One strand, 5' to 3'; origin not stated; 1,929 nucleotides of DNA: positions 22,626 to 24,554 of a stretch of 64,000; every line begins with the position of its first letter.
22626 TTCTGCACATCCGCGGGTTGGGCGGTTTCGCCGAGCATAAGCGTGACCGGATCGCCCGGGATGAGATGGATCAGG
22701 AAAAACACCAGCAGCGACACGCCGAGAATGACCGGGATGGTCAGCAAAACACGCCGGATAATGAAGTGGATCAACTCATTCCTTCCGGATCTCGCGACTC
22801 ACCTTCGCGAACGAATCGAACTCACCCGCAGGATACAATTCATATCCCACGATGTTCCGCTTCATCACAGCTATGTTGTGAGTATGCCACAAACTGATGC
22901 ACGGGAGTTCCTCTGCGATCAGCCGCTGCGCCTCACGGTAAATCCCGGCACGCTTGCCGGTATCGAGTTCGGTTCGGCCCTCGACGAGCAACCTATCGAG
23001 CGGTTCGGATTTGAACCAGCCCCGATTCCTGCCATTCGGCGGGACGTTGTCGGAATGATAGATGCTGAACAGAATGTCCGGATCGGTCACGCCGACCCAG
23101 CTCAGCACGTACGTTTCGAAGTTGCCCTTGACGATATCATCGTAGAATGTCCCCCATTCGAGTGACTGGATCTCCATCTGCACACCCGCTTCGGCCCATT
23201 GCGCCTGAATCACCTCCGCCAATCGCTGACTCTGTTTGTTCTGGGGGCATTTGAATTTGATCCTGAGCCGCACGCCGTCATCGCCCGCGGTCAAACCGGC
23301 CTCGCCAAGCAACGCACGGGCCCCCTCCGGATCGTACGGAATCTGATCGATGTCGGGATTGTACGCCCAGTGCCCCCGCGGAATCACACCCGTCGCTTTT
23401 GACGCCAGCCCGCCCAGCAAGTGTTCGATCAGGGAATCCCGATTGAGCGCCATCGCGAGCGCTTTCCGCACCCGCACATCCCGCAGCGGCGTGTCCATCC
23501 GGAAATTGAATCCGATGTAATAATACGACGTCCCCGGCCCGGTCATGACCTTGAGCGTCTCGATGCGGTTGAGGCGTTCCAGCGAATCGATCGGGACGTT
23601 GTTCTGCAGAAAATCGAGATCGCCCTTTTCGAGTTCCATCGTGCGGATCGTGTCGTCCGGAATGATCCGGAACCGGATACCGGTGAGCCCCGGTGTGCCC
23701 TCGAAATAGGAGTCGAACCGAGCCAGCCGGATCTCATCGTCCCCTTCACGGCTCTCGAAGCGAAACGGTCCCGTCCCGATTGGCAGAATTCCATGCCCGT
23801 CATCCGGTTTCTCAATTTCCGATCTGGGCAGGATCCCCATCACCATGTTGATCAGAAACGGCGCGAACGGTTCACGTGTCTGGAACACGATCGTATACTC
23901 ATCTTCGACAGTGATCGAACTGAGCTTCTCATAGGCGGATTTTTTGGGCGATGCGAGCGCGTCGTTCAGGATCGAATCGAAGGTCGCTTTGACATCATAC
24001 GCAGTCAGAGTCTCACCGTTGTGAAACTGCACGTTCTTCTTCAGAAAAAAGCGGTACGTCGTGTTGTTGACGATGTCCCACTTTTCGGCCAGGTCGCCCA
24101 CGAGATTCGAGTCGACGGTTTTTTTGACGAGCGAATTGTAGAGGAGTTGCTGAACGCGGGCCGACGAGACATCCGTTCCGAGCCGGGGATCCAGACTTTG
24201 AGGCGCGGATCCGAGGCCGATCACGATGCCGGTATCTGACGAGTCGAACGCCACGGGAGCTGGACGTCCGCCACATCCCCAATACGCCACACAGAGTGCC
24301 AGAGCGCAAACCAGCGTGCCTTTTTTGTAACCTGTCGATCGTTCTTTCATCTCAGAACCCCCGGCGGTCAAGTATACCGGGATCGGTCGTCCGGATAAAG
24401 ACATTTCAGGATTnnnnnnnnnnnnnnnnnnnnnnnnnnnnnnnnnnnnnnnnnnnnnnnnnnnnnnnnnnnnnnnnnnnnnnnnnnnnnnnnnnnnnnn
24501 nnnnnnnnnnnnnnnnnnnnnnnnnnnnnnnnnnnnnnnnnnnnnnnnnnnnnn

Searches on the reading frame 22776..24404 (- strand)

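Call 95: search_protein_families(library=pfam, proteins=[window:22776-24404:-], max_evalue=0.00001)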
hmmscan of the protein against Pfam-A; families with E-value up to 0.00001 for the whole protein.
window:22776-24404:- (542 aa): 1 family
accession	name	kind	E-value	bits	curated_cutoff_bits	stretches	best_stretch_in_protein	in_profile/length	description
PF00496.27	SBP_bac_5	-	2.3e-88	297.3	32.4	1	101-445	2-356/368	Bacterial extracellular solute-binding proteins, family 5 Middle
